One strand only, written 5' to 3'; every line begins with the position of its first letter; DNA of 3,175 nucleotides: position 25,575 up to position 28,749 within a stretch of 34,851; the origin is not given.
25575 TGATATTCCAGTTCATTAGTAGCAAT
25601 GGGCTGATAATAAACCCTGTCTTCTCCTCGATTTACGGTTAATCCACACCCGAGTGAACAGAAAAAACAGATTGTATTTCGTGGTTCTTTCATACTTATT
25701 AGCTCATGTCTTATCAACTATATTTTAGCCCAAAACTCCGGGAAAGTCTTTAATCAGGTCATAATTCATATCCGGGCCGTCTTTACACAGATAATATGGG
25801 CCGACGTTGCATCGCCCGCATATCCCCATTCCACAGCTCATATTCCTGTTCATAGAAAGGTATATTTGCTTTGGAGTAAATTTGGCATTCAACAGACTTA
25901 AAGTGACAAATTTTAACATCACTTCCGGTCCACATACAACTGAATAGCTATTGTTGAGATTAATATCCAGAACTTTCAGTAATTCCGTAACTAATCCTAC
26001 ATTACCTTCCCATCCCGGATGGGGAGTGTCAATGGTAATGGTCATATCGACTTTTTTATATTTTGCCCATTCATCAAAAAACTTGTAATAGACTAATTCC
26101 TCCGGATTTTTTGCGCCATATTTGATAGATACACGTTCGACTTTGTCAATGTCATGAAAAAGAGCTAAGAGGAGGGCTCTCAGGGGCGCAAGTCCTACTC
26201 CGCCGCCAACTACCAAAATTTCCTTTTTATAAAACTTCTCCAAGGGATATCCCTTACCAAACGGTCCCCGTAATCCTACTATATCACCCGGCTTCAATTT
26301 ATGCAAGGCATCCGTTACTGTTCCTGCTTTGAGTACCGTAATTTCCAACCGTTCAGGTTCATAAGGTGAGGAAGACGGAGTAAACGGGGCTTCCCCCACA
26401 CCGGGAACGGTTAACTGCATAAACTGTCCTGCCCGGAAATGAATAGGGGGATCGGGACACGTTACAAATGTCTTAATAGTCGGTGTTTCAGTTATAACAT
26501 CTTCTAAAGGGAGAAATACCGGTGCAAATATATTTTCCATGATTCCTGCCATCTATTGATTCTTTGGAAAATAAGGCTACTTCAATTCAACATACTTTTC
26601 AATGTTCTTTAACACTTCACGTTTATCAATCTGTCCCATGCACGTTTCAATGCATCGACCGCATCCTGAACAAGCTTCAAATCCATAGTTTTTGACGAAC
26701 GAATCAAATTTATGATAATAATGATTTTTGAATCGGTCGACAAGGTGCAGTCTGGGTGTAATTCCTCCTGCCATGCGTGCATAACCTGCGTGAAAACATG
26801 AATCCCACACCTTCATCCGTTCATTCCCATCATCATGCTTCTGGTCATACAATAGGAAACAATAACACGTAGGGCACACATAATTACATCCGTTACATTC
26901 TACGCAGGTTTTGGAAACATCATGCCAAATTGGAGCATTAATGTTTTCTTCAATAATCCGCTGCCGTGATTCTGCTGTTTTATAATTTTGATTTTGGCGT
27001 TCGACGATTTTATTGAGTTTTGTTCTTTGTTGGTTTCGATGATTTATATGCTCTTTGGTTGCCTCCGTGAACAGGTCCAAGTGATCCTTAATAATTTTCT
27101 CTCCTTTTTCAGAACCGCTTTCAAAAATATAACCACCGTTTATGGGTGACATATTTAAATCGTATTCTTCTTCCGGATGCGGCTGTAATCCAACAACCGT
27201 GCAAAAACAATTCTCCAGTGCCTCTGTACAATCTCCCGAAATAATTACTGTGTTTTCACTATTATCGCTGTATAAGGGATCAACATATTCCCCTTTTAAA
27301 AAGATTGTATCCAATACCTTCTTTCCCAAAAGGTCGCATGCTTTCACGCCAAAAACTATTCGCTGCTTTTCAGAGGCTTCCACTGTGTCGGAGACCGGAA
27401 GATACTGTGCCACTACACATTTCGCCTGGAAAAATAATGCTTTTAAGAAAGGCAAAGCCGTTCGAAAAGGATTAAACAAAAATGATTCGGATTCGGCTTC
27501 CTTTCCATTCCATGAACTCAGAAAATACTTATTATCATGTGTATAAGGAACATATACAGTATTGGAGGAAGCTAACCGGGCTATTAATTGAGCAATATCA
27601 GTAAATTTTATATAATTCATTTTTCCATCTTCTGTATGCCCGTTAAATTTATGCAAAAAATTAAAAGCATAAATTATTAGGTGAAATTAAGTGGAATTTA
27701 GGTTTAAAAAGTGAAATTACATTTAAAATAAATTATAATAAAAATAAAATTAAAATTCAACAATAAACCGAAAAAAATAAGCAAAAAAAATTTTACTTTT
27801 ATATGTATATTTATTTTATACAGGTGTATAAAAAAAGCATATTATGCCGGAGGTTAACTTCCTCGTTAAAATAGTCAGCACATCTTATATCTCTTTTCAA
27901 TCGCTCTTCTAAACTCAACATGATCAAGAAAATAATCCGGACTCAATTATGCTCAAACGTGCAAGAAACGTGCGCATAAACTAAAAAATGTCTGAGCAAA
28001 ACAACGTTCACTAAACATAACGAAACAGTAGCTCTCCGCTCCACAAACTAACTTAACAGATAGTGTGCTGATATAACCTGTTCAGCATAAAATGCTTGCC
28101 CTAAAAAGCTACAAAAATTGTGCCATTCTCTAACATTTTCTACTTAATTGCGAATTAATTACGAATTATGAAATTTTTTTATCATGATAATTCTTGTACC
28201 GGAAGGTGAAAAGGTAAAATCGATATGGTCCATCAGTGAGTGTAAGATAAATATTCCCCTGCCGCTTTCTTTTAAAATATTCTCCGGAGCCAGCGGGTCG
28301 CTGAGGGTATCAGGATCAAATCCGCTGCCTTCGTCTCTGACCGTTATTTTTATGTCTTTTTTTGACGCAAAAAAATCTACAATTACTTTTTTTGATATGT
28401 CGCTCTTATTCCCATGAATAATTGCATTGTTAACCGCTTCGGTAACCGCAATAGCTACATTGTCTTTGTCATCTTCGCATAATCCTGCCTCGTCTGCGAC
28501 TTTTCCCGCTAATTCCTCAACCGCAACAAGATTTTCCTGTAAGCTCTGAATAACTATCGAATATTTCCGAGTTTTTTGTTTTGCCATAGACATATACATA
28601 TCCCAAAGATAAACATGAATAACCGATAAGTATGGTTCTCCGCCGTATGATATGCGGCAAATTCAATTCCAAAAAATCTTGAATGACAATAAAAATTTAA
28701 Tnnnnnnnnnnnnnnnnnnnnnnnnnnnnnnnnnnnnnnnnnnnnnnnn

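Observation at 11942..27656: Nineteen-gene operon: FHL-like group-4 hydrogenase, complete Mrp module and an unusual electron-input module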

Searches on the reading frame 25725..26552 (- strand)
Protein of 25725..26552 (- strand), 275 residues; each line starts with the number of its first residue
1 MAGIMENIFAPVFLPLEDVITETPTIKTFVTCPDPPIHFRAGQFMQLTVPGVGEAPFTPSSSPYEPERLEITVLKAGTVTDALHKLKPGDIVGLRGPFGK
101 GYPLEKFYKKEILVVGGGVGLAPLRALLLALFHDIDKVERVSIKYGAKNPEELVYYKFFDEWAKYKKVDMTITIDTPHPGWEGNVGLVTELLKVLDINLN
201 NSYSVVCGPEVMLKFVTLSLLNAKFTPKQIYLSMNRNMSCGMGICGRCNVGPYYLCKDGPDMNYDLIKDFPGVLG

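Call 4: search_protein_families(library=pfam, proteins=[window:25725-26552:-], max_evalue=0.001)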
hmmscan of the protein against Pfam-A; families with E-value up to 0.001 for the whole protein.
window:25725-26552:- (275 aa): 3 families
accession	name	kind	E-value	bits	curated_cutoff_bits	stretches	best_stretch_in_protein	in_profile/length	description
PF00175.26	NAD_binding_1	-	2.4e-13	51.1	22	1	115-216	2-107/109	Oxidoreductase NAD-binding domain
PF10418.14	DHODB_Fe-S_bind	-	3.5e-07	30.3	23.9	1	235-267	1-40/41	Iron-sulfur cluster binding domain of dihydroorotate dehydrogenase B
PF00970.30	FAD_binding_6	-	1e-06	29.5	21.1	1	31-100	22-96/99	Oxidoreductase FAD-binding domain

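Call 9: search_protein_families(library=ncbifam, proteins=[window:25725-26552:-], max_evalue=0.00001)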
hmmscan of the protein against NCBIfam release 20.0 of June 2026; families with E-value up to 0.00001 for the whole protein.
window:25725-26552:- (275 aa): 25 families
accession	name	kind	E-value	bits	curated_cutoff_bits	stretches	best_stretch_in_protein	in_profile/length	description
NF006220.0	PRK08345.1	subfamily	3.3e-57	194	395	1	38-272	42-292/294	cytochrome-c3 hydrogenase subunit gamma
TIGR02911.1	sulfite_red_B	equivalog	3.1e-54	183.8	288.6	1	8-268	2-257/261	anaerobic sulfite reductase subunit AsrB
NF040835.1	sulfhyd_HydG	equivalog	1.4e-49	168.9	650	1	38-274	49-291/292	NADPH-dependent hydrogenase/sulfhydrogenase 1 subunit gamma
NF000796.0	PRK00054.1-1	equivalog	7.2e-49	166.3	224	1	14-265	6-233/254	dihydroorotate dehydrogenase electron transfer subunit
NF040830.1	sulfhyd_ShyC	equivalog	2.4e-47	161.5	600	1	37-264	37-278/288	NAD(P)-dependent hydrogenase/sulfhydrogenase 2 subunit gamma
NF000798.0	PRK00054.1-3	equivalog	5.5e-24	85.1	219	1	68-260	61-235/244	dihydroorotate dehydrogenase electron transfer subunit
NF000799.0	PRK00054.1-4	equivalog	1.8e-22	79.7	314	1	68-249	64-230/258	dihydroorotate dehydrogenase electron transfer subunit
NF004862.0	PRK06222.1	subfamily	1.5e-20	73.9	220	1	30-266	19-247/281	sulfide/dihydroorotate dehydrogenase-like FAD/NAD-binding protein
NF009414.0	PRK12778.1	equivalog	4.5e-20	71.5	1103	1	37-267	26-248/752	bifunctional dihydroorotate dehydrogenase B NAD binding subunit/NADPH-dependent glutamate synthase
NF058606.1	GlBtMonoRdsGbcB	equivalog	5.7e-19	68.2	500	1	18-225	20-237/362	glycine betaine monooxygenase reductase subunit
NF000797.0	PRK00054.1-2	equivalog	1.9e-18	66.7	270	1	38-251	41-241/267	dihydroorotate dehydrogenase electron transfer subunit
NF040810.1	BenC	equivalog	3.1e-18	66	430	1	34-231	129-326/333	benzoate 1,2-dioxygenase electron transfer component BenC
TIGR01941.1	nqrF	equivalog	2.2e-16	59.8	295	1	73-218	236-386/405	NADH:ubiquinone reductase (Na(+)-transporting) subunit F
NF045803.1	MethMoxFADbindMmoC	equivalog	4.2e-16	58.7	500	1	37-232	138-337/343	aromatic/alkene monooxygenase hydroxylase FAD-binding subunit MmoC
NF005963.0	PRK08051.1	equivalog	2.8e-14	53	230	1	23-221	15-215/233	NAD(P)H-flavin reductase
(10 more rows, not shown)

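Call 36: search_solved_structures(query=window:25725-26552:-, max_evalue=1e-8, show_alignments=2)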
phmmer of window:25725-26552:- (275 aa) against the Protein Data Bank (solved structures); distinct sequences matched with E-value up to 1e-8: 21.
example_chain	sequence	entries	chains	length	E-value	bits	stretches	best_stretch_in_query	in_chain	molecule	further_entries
9nez_C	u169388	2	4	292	1.1e-48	169.3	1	33-274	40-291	Sulfhydrogenase 1 subunit gamma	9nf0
5ksw_B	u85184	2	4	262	1.5e-16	63.8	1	41-249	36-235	Dihydroorotate dehydrogenase B (NAD(+)), electron transfer subunit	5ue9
2r6h_A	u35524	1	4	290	2.4e-15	59.9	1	74-216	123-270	NADH:ubiquinone oxidoreductase, Na translocating, F subunit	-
1ep1_B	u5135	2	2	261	2.8e-15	59.6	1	41-248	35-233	DIHYDROOROTATE DEHYDROGENASE B (PYRK SUBUNIT)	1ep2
1ep3_B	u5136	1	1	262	2.8e-15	59.6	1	41-248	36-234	DIHYDROOROTATE DEHYDROGENASE B (PYRK SUBUNIT)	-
4ylf_A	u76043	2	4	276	6.3e-15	58.5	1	30-263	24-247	Dihydroorotate dehydrogenase B (NAD(+)), electron transfer subunit homolog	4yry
2eix_A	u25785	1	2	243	2e-14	56.9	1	31-231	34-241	NADH-cytochrome b5 reductase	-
7qty_A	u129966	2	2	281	1.2e-12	51.1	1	76-214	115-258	Na(+)-translocating NADH-quinone reductase subunit F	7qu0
1tvc_A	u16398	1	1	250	1.8e-12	50.4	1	32-222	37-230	METHANE MONOOXYGENASE COMPONENT C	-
7rom_A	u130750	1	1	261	3.8e-12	49.4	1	71-225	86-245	NADH-cytochrome b5 reductase 1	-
7qu3_A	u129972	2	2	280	1.9e-11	47.1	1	76-193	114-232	Na(+)-translocating NADH-quinone reductase subunit F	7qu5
5jca_S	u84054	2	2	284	2e-10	43.8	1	30-267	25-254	NADH-dependent Ferredoxin:NADP Oxidoreductase (NfnI) subunit beta | NADH-dependent Ferredoxin:NADP Oxidoreductase subunit beta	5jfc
1krh_A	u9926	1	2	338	4.7e-10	42.5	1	18-160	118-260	Benzoate 1,2-Dioxygenase Reductase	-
8ad3_A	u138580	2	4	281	6.9e-10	41.9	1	77-220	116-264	Na(+)-translocating NADH-quinone reductase subunit F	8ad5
4u9u_A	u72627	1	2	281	7e-10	41.9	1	77-220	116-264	Na(+)-translocating NADH-quinone reductase subunit F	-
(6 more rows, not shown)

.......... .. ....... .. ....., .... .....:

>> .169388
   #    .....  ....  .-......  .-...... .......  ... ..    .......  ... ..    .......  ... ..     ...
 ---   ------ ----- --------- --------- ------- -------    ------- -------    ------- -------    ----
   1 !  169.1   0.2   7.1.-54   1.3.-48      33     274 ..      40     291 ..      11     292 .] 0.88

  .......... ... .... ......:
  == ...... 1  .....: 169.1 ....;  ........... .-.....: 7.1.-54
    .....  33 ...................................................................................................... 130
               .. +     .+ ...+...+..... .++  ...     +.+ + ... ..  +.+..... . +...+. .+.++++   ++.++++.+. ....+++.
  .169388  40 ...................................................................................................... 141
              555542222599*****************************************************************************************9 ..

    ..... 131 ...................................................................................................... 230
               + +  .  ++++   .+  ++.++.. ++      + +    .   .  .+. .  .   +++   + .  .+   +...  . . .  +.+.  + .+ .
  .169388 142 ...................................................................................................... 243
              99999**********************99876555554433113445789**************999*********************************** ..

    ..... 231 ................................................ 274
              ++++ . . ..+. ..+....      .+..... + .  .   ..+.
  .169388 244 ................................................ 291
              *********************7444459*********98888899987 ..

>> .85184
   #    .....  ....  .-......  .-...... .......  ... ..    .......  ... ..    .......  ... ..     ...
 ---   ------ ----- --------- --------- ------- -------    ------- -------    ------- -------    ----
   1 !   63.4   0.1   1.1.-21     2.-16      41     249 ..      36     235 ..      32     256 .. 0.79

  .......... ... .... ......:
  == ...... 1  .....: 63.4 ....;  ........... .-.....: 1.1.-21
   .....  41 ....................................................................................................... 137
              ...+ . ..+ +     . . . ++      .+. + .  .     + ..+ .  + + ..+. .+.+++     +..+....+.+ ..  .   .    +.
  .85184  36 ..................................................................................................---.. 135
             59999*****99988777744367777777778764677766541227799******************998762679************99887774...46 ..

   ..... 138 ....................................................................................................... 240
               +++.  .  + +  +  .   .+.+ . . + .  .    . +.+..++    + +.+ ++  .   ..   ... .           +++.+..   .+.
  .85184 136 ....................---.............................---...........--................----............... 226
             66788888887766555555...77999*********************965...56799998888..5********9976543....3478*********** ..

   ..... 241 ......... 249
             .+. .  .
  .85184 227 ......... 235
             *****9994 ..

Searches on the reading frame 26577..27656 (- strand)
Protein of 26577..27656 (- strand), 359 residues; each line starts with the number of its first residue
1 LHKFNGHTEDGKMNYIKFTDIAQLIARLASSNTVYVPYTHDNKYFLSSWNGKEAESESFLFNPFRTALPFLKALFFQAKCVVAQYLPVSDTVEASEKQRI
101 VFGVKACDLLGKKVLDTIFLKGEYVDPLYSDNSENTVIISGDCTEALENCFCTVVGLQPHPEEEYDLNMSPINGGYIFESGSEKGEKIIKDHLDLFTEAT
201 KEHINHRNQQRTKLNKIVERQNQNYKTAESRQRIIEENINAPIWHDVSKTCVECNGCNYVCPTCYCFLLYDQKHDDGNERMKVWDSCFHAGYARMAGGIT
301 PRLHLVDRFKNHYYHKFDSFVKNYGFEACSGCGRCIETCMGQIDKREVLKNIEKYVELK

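Call 4: search_protein_families(library=pfam, proteins=[window:26577-27656:-], max_evalue=0.001)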
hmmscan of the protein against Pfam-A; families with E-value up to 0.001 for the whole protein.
window:26577-27656:- (359 aa): 4 families
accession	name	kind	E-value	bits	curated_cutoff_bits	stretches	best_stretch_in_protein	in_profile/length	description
PF17179.9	Fer4_22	-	1.1e-27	97.1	27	1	250-343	1-95/95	4Fe-4S dicluster domain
PF13534.11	Fer4_17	-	1.1e-05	26.4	22.2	0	237-262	32-57/61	4Fe-4S dicluster domain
PF13187.11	Fer4_9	-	2.8e-05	24.5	27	0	328-343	1-16/52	4Fe-4S dicluster domain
PF13183.11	Fer4_8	-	0.00019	22.3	27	1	249-340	3-65/68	4Fe-4S dicluster domain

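Call 9: search_protein_families(library=ncbifam, proteins=[window:26577-27656:-], max_evalue=0.00001)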
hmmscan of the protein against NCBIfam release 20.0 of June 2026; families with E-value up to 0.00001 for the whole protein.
window:26577-27656:- (359 aa): 4 families
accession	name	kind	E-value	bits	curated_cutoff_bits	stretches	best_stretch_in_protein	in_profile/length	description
NF040829.1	sulfhyd_ShyB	equivalog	8.9e-46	156.4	690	1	13-353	1-330/334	NAD(P)-dependent hydrogenase/sulfhydrogenase 2 subunit beta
NF040833.1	sulfhyd_HydB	equivalog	1e-41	143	750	1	21-352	11-335/367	NADPH-dependent hydrogenase/sulfhydrogenase 1 subunit beta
TIGR02910.1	sulfite_red_A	equivalog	2.8e-38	132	323.15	1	61-355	60-329/334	anaerobic sulfite reductase subunit AsrA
TIGR02176.1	pyruv_ox_red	equivalog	1.1e-06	26.9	911.35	0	186-283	625-719/1167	pyruvate:ferredoxin (flavodoxin) oxidoreductase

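Call 35: search_solved_structures(query=window:26577-27620:-, max_evalue=0.01, show_alignments=2)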
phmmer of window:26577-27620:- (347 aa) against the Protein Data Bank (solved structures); distinct sequences matched with E-value up to 0.01: 2.
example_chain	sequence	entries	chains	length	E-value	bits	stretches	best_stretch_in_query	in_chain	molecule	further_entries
9nez_B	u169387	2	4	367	9.6e-34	120.4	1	11-332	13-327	Sulfhydrogenase 1 subunit beta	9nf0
9t1s_M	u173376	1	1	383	0.0048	19.4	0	197-254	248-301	formate dehydrogenase (coenzyme F420)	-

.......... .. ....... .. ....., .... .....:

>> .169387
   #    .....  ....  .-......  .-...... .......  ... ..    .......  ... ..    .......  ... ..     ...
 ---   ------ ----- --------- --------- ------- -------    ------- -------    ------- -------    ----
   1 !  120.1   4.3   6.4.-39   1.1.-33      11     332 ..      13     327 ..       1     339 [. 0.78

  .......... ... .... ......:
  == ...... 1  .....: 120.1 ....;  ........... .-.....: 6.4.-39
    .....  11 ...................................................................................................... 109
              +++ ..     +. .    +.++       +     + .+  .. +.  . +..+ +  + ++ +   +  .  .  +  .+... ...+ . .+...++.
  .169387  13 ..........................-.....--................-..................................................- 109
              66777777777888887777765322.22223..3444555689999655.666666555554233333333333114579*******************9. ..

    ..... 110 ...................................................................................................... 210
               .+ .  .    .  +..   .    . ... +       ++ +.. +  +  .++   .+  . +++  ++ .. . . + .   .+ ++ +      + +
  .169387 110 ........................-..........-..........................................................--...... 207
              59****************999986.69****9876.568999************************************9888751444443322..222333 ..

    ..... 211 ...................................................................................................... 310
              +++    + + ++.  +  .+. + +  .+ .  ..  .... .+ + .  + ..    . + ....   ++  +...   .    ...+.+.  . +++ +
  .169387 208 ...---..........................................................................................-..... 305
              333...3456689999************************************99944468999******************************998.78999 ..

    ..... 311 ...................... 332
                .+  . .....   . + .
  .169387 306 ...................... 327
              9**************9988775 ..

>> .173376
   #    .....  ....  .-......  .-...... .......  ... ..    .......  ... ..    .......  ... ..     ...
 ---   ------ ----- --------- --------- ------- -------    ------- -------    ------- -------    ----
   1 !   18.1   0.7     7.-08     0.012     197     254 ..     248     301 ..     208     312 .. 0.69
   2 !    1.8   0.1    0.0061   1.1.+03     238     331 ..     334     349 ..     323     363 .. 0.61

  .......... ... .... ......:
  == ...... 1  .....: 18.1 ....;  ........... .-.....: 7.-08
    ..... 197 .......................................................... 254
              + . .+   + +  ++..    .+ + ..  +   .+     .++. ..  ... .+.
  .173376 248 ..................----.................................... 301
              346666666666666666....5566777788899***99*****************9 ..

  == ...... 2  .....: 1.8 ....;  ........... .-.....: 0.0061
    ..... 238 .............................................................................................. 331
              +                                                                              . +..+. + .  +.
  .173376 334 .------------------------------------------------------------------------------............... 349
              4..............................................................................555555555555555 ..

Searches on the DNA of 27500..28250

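Call 59: search_rna_families(source=window, start=27500, end=28250, threshold=evalue, max_evalue=1)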
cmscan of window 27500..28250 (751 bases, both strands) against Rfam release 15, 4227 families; matches with E-value up to 1: 0.
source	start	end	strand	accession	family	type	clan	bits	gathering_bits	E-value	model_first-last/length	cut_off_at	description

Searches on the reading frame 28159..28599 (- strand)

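Call 5: search_protein_families(library=pfam, proteins=[window:28159-28599:-], max_evalue=0.001)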
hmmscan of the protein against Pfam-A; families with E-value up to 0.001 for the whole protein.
window:28159-28599:- (146 aa): 2 families
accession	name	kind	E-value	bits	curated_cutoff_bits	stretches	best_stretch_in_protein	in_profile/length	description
PF13581.12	HATPase_c_2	-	8.7e-28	97.3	27.4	1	18-141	2-127/127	Histidine kinase-like ATPase domain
PF02518.31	HATPase_c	-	2.5e-07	31.6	26.4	1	44-139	2-105/111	Histidine kinase-, DNA gyrase B-, and HSP90-like ATPase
